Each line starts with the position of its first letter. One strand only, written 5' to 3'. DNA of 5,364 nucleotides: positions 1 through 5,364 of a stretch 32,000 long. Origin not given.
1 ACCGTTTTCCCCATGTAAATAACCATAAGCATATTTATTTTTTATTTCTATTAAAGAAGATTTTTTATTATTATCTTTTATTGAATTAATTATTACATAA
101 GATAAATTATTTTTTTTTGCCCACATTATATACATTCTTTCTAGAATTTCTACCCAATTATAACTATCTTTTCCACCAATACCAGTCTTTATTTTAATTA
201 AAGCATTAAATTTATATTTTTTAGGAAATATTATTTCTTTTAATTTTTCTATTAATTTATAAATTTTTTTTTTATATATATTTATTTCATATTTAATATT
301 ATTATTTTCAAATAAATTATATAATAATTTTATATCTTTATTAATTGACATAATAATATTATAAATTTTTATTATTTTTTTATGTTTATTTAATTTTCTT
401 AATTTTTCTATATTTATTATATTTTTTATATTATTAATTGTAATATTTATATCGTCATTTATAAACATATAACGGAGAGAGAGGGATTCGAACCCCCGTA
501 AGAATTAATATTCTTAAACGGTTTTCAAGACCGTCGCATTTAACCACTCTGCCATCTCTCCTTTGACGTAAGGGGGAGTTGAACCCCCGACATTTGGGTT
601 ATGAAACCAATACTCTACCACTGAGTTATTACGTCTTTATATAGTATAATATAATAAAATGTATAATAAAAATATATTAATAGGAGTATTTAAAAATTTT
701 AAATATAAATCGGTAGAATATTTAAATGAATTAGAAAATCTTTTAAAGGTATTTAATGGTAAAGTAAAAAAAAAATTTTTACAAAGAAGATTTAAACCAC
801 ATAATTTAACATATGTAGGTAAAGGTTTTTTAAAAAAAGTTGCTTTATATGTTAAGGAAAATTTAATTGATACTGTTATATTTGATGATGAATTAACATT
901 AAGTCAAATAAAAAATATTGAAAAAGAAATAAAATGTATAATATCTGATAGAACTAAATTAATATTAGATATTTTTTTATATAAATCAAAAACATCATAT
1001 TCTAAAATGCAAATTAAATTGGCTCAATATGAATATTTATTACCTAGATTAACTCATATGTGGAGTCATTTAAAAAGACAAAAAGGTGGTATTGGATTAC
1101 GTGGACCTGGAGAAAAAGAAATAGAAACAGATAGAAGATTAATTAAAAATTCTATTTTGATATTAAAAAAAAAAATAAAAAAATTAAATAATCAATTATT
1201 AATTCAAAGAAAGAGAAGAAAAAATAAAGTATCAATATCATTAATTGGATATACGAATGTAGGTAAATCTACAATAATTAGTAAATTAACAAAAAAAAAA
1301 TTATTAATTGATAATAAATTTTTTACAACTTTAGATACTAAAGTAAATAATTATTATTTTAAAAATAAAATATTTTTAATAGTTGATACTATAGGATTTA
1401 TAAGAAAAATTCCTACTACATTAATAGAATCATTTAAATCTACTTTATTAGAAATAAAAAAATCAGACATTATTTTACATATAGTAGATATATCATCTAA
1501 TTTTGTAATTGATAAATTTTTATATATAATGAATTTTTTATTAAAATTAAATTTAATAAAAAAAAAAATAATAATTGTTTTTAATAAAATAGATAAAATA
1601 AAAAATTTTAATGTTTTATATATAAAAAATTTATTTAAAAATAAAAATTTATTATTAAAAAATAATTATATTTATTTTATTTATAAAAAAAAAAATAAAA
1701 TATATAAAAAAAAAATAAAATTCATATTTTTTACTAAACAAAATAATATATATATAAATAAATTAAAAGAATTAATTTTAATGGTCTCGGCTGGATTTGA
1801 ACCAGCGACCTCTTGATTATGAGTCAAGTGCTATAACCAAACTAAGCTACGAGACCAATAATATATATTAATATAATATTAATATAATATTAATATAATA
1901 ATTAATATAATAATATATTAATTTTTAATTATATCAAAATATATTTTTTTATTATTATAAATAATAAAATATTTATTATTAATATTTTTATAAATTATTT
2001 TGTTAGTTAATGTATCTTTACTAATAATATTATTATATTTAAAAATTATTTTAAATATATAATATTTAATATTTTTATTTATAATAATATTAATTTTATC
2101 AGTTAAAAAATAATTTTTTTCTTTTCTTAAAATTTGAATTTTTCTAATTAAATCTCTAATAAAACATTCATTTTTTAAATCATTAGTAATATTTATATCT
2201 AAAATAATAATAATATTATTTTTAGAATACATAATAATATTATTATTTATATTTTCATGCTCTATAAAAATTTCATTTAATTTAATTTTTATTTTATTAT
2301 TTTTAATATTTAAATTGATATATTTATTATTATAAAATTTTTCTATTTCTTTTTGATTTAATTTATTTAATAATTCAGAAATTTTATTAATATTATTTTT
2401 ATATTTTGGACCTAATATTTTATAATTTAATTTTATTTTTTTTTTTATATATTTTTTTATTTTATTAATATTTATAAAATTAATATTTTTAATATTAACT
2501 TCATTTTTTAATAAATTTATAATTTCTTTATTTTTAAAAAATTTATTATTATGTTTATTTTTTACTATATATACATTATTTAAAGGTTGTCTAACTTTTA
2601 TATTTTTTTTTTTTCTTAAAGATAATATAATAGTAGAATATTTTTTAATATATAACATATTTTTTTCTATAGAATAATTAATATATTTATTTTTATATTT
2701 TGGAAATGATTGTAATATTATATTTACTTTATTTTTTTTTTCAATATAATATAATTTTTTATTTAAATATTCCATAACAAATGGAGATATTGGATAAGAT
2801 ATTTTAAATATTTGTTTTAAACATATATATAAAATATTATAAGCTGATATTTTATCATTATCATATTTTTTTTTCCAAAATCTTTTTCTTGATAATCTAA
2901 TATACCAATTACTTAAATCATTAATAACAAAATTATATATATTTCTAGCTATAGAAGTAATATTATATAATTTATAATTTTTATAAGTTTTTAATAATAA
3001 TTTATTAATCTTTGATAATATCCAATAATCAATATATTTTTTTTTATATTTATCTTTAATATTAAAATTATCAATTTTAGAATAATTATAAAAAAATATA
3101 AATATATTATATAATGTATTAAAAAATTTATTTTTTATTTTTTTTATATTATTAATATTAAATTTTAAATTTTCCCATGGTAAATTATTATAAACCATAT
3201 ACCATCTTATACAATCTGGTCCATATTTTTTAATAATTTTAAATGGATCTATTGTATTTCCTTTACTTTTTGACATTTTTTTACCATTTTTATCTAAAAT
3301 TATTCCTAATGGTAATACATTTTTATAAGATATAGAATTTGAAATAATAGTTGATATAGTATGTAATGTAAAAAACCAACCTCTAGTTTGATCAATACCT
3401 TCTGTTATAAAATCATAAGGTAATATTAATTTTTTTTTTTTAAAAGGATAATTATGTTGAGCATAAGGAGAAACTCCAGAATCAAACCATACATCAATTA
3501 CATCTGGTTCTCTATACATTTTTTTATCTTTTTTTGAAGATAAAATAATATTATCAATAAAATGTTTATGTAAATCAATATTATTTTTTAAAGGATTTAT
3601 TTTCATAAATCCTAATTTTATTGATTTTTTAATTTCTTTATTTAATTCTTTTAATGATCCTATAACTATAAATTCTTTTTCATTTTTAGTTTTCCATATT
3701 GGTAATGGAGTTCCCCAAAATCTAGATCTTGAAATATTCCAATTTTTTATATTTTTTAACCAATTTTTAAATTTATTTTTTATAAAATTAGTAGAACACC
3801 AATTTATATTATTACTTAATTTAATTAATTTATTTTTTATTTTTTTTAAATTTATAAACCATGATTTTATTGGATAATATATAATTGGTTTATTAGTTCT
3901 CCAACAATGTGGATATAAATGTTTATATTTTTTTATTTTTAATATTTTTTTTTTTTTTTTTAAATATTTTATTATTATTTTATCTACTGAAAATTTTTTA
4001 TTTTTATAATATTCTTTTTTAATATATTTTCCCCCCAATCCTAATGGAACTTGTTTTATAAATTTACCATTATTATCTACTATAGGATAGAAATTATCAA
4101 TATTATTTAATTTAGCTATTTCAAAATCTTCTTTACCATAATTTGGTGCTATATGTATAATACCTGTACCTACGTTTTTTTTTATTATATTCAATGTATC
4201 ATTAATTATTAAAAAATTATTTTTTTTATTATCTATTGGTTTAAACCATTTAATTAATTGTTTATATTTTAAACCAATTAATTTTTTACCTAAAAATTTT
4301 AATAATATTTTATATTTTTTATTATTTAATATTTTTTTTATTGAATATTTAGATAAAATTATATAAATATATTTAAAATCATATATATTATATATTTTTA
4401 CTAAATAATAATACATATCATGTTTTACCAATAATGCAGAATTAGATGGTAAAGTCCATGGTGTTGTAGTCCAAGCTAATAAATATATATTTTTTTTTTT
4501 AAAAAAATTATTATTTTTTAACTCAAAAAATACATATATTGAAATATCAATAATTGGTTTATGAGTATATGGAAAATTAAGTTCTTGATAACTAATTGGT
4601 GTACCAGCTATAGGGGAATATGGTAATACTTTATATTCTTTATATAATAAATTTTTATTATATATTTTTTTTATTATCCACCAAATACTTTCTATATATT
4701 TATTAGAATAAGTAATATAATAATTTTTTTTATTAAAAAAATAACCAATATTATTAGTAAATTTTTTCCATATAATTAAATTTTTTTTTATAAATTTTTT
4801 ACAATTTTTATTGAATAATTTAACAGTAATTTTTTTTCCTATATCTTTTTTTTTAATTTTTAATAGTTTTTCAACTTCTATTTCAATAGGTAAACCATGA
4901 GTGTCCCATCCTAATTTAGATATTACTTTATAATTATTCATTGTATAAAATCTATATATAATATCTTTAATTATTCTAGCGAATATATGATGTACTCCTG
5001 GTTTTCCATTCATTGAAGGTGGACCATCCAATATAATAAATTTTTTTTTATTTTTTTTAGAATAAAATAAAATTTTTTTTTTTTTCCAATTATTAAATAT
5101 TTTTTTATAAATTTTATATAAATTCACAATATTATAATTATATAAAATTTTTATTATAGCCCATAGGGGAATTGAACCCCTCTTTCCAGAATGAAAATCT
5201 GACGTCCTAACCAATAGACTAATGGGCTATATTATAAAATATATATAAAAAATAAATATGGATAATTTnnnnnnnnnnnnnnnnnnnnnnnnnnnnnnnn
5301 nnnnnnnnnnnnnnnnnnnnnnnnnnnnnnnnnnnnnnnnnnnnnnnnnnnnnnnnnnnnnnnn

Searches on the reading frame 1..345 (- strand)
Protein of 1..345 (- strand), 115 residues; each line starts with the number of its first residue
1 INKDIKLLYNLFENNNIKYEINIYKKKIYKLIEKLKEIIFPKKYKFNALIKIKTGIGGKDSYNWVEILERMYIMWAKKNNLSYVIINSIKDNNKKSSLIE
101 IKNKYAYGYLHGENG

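Call 63: search_protein_families(library=pfam, proteins=[window:1-345:-], max_evalue=0.01)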
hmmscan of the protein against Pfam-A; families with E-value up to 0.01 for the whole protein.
window:1-345:- (115 aa): 1 family
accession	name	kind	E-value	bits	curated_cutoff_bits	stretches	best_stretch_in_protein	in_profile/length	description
PF03462.23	PCRF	-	8.7e-17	62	24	1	17-115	69-171/194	PCRF domain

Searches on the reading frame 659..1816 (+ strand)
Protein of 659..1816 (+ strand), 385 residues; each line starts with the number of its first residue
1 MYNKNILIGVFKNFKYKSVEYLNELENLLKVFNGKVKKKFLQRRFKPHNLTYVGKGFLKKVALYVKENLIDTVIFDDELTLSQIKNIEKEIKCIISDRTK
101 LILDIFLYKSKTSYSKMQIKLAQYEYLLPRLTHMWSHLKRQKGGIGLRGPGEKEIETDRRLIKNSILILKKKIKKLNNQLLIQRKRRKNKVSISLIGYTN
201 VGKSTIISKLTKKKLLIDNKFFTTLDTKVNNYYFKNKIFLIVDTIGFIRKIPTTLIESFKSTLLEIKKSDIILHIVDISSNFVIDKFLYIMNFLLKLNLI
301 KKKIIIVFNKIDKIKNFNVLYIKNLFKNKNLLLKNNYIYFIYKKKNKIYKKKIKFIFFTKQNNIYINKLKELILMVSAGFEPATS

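Call 18: search_protein_families(library=ncbifam, proteins=[window:659-1816:+], max_evalue=0.00001)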
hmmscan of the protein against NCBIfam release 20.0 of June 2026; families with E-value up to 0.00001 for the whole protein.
window:659-1816:+ (385 aa): 16 families
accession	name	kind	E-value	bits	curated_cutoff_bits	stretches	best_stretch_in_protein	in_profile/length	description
TIGR03156.1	GTP_HflX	equivalog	7e-100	334.3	216.75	1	5-320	2-320/351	GTPase HflX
NF008280.0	PRK11058.1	equivalog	1.5e-67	228.2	441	1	15-318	20-326/426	ribosome rescue GTPase HflX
TIGR03594.1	GTPase_EngA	equivalog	2.3e-16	59.8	306.7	1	171-356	155-342/432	ribosome biogenesis GTPase Der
TIGR02729.1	Obg_CgtA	equivalog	1.7e-12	47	280.25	1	193-334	160-303/329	Obg family GTPase CgtA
NF008955.0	PRK12297.1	equivalog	7.9e-12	44.8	406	1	193-317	162-291/429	GTPase ObgE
NF008956.1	PRK12299.1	equivalog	1.5e-11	43.9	300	1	193-330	161-298/327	GTPase ObgE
NF000908.1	PRK00089.1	equivalog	2.5e-11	43.4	237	1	192-322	5-132/291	GTPase Era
TIGR00437.1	feoB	equivalog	1.9e-09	36.8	315.65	1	197-319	1-117/594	ferrous iron transport protein B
NF007071.0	PRK09518.1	equivalog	5e-09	35.2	953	1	191-327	445-581/706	bifunctional cytidylate kinase/GTPase Der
NF002828.0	PRK03003.1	equivalog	7.7e-08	31.4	631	1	173-316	197-339/477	ribosome biogenesis GTPase Der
TIGR00231.1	small_GTP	domain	3.1e-07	30.3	42.5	1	190-318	3-127/164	GTP-binding protein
NF003661.0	PRK05291.1-3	equivalog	7.6e-07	28.8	380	1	161-324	188-342/448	tRNA uridine-5-carboxymethylaminomethyl(34) synthesis GTPase MnmE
TIGR03918.1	GTP_HydF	equivalog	1.8e-06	27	325.55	1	187-349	4-164/392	[FeFe] hydrogenase H-cluster maturation GTPase HydF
NF007171.0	PRK09602.1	subfamily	2.8e-06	26.4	387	0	190-236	2-48/397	YchF-related putative GTPase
NF003255.0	PRK04213.1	equivalog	4.3e-06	26.2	164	1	184-318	3-147/204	GTP-binding protein EngB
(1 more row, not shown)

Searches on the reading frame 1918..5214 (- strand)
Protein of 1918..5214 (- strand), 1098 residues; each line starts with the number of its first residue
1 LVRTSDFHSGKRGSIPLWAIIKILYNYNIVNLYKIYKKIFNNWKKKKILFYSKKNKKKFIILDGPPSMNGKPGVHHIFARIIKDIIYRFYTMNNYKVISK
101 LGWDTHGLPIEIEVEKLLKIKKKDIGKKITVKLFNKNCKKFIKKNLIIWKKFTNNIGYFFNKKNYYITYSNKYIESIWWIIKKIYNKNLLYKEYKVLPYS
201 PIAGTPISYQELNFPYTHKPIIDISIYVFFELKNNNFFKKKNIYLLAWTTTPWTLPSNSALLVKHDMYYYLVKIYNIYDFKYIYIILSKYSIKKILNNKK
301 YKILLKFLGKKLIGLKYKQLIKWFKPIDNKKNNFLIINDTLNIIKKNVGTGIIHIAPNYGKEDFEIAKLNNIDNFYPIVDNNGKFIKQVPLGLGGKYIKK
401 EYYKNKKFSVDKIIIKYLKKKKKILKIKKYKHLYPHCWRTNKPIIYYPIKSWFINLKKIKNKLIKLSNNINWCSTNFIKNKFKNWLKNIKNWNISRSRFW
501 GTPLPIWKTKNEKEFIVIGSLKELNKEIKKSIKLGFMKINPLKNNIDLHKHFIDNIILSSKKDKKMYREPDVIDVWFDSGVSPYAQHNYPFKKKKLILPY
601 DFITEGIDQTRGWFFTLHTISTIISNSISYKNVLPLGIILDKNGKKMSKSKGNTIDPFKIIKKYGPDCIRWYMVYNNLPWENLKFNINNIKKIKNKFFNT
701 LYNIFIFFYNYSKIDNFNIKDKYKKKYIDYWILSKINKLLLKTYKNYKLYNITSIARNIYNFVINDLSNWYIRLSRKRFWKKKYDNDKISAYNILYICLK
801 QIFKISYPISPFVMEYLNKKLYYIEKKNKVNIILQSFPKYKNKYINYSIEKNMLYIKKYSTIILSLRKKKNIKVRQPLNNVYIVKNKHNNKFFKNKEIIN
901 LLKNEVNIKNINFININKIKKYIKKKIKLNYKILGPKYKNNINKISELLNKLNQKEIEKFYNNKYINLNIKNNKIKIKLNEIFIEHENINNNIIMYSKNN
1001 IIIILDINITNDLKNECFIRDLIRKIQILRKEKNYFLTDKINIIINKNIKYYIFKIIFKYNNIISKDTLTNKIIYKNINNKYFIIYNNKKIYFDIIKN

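Call 18: search_protein_families(library=ncbifam, proteins=[window:1918-5214:-], max_evalue=0.00001)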
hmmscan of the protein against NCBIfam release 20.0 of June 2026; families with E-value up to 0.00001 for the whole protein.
window:1918-5214:- (1098 aa): 15 families
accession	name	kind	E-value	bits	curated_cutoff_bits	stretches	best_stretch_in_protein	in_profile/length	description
TIGR00392.1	ileS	equivalog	1.2e-246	821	621.4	1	30-890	6-856/861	isoleucine--tRNA ligase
NF000257.1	MupA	exception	2.4e-187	624.8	1900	1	38-1093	11-1020/1024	mupirocin-resistant isoleucine--tRNA ligase MupA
NF000258.1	MupB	exception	3.1e-178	594.7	1900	1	37-1094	10-1026/1033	mupirocin-resistant isoleucine--tRNA ligase MupB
TIGR00422.1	valS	equivalog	5.1e-112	375.5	612.1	2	317-989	237-860/863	valine--tRNA ligase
NF009687.0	PRK13208.1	equivalog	1.6e-100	337.5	738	2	343-917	260-792/801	valine--tRNA ligase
NF004349.1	PRK05729.1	equivalog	6.3e-99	332.4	704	2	330-967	244-832/860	valine--tRNA ligase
NF040702.1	ileS_w_GNAT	exception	3.2e-79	266.8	1999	2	326-814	486-949/1100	isoleucine--tRNA ligase, N-acetyltransferase domain-containing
NF000540.1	alt_ValS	exception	5.1e-52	176.9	900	2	377-892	309-809/827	valine--tRNA ligase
NF011492.0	PRK14900.1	equivalog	8e-50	169.7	1783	1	326-888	257-774/1044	valine--tRNA ligase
NF008957.0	PRK12300.1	subfamily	7.8e-32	110.2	677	2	31-363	5-321/946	leucine--tRNA ligase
TIGR00395.1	leuS_arch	equivalog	1.4e-24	86.2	648.5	2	451-959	445-905/938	leucine--tRNA ligase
TIGR00396.1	leuS_bact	equivalog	3.1e-20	71.9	548.4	2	32-206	3-161/843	leucine--tRNA ligase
TIGR00398.1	metG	equivalog_domain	5.5e-17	61.7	336.35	1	634-829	316-506/530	methionine--tRNA ligase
NF001100.0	PRK00133.1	equivalog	2.2e-16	59.6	587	1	640-836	324-505/676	methionine--tRNA ligase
NF008900.0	PRK12267.1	equivalog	1.9e-12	46.5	598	1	630-931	284-575/648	methionine--tRNA ligase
